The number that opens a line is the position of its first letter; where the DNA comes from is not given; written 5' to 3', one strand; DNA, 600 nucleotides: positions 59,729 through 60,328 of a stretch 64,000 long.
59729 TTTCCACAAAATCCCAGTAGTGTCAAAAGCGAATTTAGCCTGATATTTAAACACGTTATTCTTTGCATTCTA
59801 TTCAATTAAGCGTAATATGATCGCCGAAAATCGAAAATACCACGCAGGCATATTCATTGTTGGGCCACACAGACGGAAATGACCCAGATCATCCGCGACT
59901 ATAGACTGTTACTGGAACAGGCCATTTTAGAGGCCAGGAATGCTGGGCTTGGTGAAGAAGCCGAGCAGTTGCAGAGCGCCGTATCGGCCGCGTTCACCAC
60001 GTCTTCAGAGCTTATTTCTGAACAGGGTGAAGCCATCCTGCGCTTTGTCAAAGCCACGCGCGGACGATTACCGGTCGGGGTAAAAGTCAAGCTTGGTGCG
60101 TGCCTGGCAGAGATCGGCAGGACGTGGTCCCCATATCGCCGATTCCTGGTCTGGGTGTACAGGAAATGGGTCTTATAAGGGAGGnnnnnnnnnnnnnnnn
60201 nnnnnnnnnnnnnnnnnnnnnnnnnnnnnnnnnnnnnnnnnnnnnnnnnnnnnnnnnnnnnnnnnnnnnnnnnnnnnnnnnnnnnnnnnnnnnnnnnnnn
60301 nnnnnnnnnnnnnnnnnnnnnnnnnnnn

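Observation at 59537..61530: Low-GC three-gene islet without mobility genes, inserted between core genes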

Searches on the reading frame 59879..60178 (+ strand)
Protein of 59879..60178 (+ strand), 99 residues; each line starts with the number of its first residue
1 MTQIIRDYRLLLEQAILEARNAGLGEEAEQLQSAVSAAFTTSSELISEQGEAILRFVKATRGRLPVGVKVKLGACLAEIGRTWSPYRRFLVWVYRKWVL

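Call 4: search_protein_families(library=pfam, proteins=[window:59879-60178:+], max_evalue=0.1)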
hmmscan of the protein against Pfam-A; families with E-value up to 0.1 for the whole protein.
window:59879-60178:+ (99 aa): 0 families

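Call 5: search_protein_families(library=ncbifam, proteins=[window:59879-60178:+], max_evalue=0.1)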
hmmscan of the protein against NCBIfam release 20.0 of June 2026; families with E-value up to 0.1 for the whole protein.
window:59879-60178:+ (99 aa): 0 families

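Call 8: find_encoding_contigs(protein=window:59879-60178:+, flank=10000, max_places=10)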
Protein window:59879-60178:+ (99 aa): 6 contigs read that carry it; 3 places shown.
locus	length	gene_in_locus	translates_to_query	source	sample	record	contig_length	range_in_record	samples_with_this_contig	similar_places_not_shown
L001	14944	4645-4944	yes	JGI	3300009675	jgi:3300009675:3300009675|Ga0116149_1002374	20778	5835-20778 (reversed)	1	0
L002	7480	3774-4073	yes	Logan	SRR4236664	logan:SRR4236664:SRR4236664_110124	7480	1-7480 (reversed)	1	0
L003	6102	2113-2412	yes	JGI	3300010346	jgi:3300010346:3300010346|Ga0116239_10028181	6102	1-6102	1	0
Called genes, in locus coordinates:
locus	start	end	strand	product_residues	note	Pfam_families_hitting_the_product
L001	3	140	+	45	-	?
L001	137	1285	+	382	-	PF00180:Iso_dh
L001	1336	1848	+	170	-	PF01966:HD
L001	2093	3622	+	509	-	PF02770:Acyl-CoA_dh_M, PF00441:Acyl-CoA_dh_1, PF22924:ACOX_C_alpha1 (weak)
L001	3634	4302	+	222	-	-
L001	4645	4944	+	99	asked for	-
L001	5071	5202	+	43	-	-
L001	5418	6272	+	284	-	PF04072:LCM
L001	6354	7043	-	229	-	PF00027:cNMP_binding, PF13545:HTH_Crp_2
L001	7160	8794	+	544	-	PF03063:Prismane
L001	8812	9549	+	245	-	PF12837:Fer4_6 (weak), PF13237:Fer4_10, PF00037:Fer4 (faint), PF12838:Fer4_7 (weak), PF14697:Fer4_21 (faint), PF27217:AF_0155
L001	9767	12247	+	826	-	PF02574:S-methyl_trans, PF00809:Pterin_bind, PF02607:B12-binding_2, PF02310:B12-binding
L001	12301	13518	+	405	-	PF00440:TetR_N, PF17938:TetR_C_29 (faint), PF08359:TetR_C_4, PF17932:TetR_C_24, PF16925:TetR_C_13 (faint), PF00440:TetR_N, PF17932:TetR_C_24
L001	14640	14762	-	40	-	-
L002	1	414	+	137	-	?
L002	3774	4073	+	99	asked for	-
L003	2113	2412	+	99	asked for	-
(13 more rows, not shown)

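Call 9: find_homologous_proteins(query=window:59879-60178:+, max_evalue=0.01)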
Query window:59879-60178:+ (99 aa): 6 proteins with E <= 0.01 among 6 candidates.
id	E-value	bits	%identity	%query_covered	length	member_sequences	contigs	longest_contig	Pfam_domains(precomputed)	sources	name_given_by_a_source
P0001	7.1e-50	185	91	100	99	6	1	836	-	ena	-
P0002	1.5e-47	177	88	100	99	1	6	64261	-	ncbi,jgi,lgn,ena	jgi:hypothetical protein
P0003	7.1e-36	140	69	100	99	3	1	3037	-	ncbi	-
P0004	9.3e-31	123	65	94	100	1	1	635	-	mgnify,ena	mgnify:CR=1 FL=1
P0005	3.8e-19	86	52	97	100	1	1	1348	-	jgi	jgi:hypothetical protein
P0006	2.3e-17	81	53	93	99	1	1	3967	-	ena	-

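Call 11: find_encoding_contigs(protein=P0003, flank=10000)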
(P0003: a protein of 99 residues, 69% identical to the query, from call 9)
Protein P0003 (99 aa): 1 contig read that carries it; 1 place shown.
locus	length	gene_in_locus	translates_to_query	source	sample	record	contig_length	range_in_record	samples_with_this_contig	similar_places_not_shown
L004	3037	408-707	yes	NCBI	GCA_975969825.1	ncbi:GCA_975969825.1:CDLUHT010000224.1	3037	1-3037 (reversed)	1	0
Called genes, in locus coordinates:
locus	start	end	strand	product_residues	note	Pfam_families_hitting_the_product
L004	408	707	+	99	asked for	-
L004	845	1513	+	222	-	PF04307:YdjM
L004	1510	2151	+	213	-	PF03352:Adenine_glyco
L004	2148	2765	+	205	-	PF14366:DUF4410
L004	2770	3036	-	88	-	?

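Call 12: find_encoding_contigs(protein=P0006, flank=10000)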
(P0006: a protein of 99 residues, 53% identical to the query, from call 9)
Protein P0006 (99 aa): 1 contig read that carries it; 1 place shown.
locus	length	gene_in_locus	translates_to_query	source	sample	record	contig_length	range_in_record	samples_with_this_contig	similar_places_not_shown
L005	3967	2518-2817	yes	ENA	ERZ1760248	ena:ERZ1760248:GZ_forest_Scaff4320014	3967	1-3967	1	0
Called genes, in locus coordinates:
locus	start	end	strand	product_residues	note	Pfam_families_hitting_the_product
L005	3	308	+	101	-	?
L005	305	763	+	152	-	PF13577:SnoaL_4, PF00866:Ring_hydroxyl_B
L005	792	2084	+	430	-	PF23500:DUF7133, PF01436:NHL (faint), PF22807:TrAA12, PF07995:GSDH, PF22807:TrAA12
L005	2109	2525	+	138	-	-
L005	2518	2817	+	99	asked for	-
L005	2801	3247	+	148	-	PF00583:Acetyltransf_1, PF13673:Acetyltransf_10, PF13508:Acetyltransf_7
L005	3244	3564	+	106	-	-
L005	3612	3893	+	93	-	PF00085:Thioredoxin, PF13098:Thioredoxin_2 (faint)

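Call 14: find_encoding_contigs(protein=P0002, flank=10000)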
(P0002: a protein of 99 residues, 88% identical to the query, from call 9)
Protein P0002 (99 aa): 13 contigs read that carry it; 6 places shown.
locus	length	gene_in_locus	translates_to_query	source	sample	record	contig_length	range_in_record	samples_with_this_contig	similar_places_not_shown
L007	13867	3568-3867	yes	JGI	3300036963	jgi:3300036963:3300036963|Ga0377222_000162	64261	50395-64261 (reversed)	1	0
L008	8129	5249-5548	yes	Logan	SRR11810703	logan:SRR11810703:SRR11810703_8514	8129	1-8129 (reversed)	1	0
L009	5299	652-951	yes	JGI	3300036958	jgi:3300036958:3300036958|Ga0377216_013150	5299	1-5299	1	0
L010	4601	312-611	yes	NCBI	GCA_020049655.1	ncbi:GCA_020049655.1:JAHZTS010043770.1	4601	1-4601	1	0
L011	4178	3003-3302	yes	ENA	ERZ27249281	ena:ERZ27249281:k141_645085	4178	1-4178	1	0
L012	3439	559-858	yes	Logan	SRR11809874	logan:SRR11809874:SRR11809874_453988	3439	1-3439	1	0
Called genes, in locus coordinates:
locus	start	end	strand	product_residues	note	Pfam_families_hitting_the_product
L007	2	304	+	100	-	?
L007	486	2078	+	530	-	PF02770:Acyl-CoA_dh_M, PF00441:Acyl-CoA_dh_1, PF22924:ACOX_C_alpha1 (weak)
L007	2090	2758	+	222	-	-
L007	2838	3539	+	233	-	PF01965:DJ-1_PfpI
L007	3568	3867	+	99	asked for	-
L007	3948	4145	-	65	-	-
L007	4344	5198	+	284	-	PF04072:LCM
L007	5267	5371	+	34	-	-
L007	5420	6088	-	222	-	PF00027:cNMP_binding, PF13545:HTH_Crp_2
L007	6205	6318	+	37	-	PF03063:Prismane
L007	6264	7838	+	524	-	PF03063:Prismane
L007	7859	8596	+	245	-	PF12837:Fer4_6, PF13237:Fer4_10, PF00037:Fer4 (faint), PF12838:Fer4_7 (weak), PF27217:AF_0155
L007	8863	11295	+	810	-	PF02574:S-methyl_trans, PF00809:Pterin_bind, PF02607:B12-binding_2, PF02310:B12-binding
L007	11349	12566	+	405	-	PF00440:TetR_N, PF13022:HTH_Tnp_1_2 (faint), PF17938:TetR_C_29 (faint), PF08359:TetR_C_4, PF17932:TetR_C_24, PF16925:TetR_C_13 (faint), PF00440:TetR_N, PF17932:TetR_C_24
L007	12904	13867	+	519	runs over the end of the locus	PF00501:AMP-binding, PF13193:AMP-binding_C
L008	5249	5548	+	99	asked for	-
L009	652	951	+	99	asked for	-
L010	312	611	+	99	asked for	-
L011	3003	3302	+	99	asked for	-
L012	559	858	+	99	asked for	-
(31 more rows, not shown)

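Call 32: search_protein_families(library=padloc, proteins=[window:59879-60178:+, L007:2868-3539:+], max_evalue=0.1)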
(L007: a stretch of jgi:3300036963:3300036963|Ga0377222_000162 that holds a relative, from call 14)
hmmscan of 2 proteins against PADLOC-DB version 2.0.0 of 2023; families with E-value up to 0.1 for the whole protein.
window:59879-60178:+ (99 aa): 0 families

L007:2868-3539:+ (223 aa): 0 families

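Call 33: search_protein_families(library=phrogs, proteins=[window:59879-60178:+], max_evalue=0.1)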
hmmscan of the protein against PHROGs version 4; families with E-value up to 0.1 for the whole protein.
window:59879-60178:+ (99 aa): 0 families

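Call 43: predict_structure(alignment_id=A2)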
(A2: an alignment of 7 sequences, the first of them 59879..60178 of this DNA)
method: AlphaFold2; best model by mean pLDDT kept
length: 99 residues; sequences in the alignment: 7
mean_pLDDT: 74.3   pTM: 0.58
mean pLDDT of the five models: 74.3, 72.5, 72.4, 72.2, 71.2
residues with pLDDT >= 90: 0; 70-90: 76; 50-70: 21; < 50: 2
segments of 3 or more residues with pLDDT < 50: none
pLDDT, mean of each block of 10 residues (from residue 1): 61 83 81 72 70 81 77 78 72 68
secondary structure, 60 per line:
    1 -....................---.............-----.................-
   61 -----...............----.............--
elements in order: H2-21 H25-37 H43-59 H66-80 H85-97

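Call 46: fold_search(model_id=the predicted structure, library=pdb)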
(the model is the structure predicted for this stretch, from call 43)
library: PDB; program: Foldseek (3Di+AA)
matches with E <= 10: 226; with E <= 0.001: 0
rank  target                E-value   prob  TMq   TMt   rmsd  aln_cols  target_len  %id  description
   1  5cwj                  6.1e-01  0.60  0.39  0.26   7.6        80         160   21  Crystal structure of de novo designed helical repeat protein DHR49 (released 2015-12-16)
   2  8g9j                  7.6e-01  0.23  0.32  0.19   9.8        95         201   21  Geometrically programmable nanomaterial construction using regularized protein building blocks (released 2024-03-13)
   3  9gm9_D                8.9e-01  0.13  0.27  0.09  17.4       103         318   21  MukBEF in a DNA capture state (released 2025-03-26)
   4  8gad_B                1.1e+00  0.28  0.40  0.39   9.2        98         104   14  Crystal structure of a high affinity PD-L1 binder (released 2024-08-21)
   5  7adt_A                1.1e+00  0.16  0.31  0.26  13.0       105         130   13  Orf virus Apoptosis inhibitor ORFV125 (released 2021-10-06)
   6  8gad_A                1.4e+00  0.15  0.35  0.34   9.4       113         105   17  Crystal structure of a high affinity PD-L1 binder (released 2024-08-21)
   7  8fiq_A                1.5e+00  0.35  0.41  0.27   7.8       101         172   22  Multi-state design of two-state switchable hinge proteins (released 2023-08-16)
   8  6eg7_B                2.0e+00  0.23  0.41  0.17   9.1        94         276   10  BbvCI B2 dimer with I3C clusters (released 2018-11-14)
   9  9cc4_B                2.1e+00  0.44  0.50  0.28   7.1        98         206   11  Crystal structure of Z4 c3ii (released 2025-06-25)
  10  4hwh_C                2.1e+00  0.14  0.31  0.34   8.5        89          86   17  Crystal structure of ATBAG4 (released 2013-05-29)
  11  7sn8_D                2.5e+00  0.30  0.49  0.15   8.4       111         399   15  Cryo-EM structure of Drosophila Integrator cleavage module (IntS4-IntS9-IntS11) in complex with IP6 (released 2022-10-12)
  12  6eg7_A                2.5e+00  0.23  0.43  0.17   8.4        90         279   11  BbvCI B2 dimer with I3C clusters (released 2018-11-14)
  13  7xgw_C                2.5e+00  0.18  0.38  0.38   8.4        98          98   16  Apo structure of LW domain from Trypanosoma brucei (released 2023-05-31)
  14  7dgy                  2.5e+00  0.14  0.32  0.32   9.4        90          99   19  De novo designed protein H4C2R (released 2021-12-15)
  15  6m97                  2.5e+00  0.07  0.29  0.17  20.2       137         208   12  Crystal structure of the high-affinity copper transporter Ctr1 (released 2019-04-03)
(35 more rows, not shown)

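Call 54: find_related_loci(query=A2, collection=metagenome_contigs, flank=5000)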
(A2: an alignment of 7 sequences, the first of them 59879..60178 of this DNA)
Query A2 (99 aa) in metagenome_contigs; peptide patterns used: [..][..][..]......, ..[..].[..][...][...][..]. (x = any residue, [..] = any of these).
208 stretches matched a pattern; 15 encode a relative of the query (tblastn E <= 1e-3); 15 distinct loci.
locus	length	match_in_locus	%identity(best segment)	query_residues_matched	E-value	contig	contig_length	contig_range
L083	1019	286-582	93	1-99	1e-61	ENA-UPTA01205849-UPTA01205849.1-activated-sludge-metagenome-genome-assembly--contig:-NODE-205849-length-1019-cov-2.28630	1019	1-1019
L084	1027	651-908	44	1-86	7e-20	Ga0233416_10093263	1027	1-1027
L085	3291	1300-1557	47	1-86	2e-18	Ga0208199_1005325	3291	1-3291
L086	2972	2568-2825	47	1-86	2e-18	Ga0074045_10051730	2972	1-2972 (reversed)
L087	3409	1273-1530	47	1-86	2e-18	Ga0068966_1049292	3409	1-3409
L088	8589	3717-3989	44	5-90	5e-16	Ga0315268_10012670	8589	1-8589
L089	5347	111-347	44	5-83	2e-15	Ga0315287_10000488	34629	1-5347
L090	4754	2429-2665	44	5-83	2e-15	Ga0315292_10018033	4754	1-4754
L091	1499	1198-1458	38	1-87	7e-15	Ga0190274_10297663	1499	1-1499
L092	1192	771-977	43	18-86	2e-13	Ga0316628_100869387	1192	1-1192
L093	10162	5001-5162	46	30-83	5e-12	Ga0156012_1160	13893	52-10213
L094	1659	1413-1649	43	1-79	4e-9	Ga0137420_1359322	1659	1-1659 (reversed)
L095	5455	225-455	44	1-78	2e-6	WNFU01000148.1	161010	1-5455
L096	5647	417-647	44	1-78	2e-6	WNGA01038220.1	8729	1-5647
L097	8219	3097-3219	49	5-45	6e-6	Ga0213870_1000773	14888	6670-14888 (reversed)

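Call 57: search_protein_representatives(alignment_id=A2)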
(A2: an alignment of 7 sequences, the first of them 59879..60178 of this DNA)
Query: 7 sequences, 99 profile positions. Proteins with E-value up to 0.001 (for the whole library): 136; up to 1e-10: 54; up to 1e-30: 2. The best 136 are listed.
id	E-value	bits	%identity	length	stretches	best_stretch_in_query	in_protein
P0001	3.6e-49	181.0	-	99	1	1-99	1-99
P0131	5.3e-32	125.9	-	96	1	21-97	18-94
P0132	1.1e-28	115.3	-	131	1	1-96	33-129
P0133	9.3e-27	109.1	-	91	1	1-87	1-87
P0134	4.5e-26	106.9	-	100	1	5-96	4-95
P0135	6.1e-26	106.4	-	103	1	5-96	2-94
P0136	1.0e-23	99.3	-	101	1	3-98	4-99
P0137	1.5e-21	92.3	-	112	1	3-85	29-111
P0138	1.6e-21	92.3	-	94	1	4-90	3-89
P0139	7.1e-21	90.2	-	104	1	4-88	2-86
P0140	1.4e-20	89.3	-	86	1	1-86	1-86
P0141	4.0e-20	87.8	-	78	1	7-82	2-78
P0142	5.0e-20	87.5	-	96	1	5-95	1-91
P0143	1.0e-19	86.5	-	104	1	1-83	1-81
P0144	2.4e-19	85.3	-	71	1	4-66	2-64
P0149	1.1e-18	83.1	-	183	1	6-80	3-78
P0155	3.1e-17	78.5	-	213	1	5-87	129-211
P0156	4.0e-17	78.2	-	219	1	1-94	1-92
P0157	9.8e-17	76.9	-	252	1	12-88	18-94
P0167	1.2e-14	70.2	-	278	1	6-88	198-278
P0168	1.5e-14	69.9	-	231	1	7-85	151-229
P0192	2.1e-09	53.4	-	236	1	6-87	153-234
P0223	2.4e-05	40.4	-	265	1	12-84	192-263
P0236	8.9e-05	38.6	-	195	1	12-87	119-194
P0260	6.9e-04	35.7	-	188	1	15-84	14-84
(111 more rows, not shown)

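Call 58: search_protein_families(library=pfam, proteins=[P0149, P0155, P0156, P0157, P0167, P0168, P0192, P0223, P0236, P0260], max_evalue=0.01)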
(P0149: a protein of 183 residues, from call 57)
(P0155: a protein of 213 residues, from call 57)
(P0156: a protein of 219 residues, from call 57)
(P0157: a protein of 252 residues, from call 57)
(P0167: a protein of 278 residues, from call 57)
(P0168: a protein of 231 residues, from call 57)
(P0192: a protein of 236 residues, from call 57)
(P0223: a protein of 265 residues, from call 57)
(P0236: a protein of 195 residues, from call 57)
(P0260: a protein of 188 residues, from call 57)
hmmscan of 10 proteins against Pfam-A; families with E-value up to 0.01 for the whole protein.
P0149 (183 aa): 0 families

P0155 (213 aa): 0 families

P0156 (219 aa): 0 families

P0157 (252 aa): 2 families
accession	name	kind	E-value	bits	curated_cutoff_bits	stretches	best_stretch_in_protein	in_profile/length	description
PF07191.17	Zn_ribbon_6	-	0.0032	17.9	25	1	110-136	15-41/67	Double zinc ribbon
PF13248.11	Zn_ribbon_3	-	0.0042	17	27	1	111-132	2-24/26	zinc-ribbon domain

P0167 (278 aa): 1 family
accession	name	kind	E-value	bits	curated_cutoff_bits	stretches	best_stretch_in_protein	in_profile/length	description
PF06197.19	DUF998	-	3.4e-32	112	30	1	1-183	6-183/184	Protein of unknown function (DUF998)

P0168 (231 aa): 0 families

P0192 (236 aa): 0 families

P0223 (265 aa): 0 families

P0236 (195 aa): 1 family
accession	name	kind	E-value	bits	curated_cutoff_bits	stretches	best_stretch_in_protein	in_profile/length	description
PF06094.17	GGACT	-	3.2e-11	44.3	22.8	1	4-113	1-107/120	Gamma-glutamyl cyclotransferase, AIG2-like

P0260 (188 aa): 4 families
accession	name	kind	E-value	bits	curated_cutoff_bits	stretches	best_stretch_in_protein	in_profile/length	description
PF13248.11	Zn_ribbon_3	-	0.0014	18.4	27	0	92-105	2-16/26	zinc-ribbon domain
PF12760.12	Zn_ribbon_IS1595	-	0.0016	18.8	25.4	0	80-110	12-35/46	Transposase zinc-ribbon domain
PF09723.15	Zn_ribbon_8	-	0.0044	17.4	34.4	0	87-100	22-34/41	Zinc ribbon domain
PF13717.11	Zn_ribbon_4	-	0.0076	16.6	30.3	0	160-182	2-24/36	zinc-ribbon domain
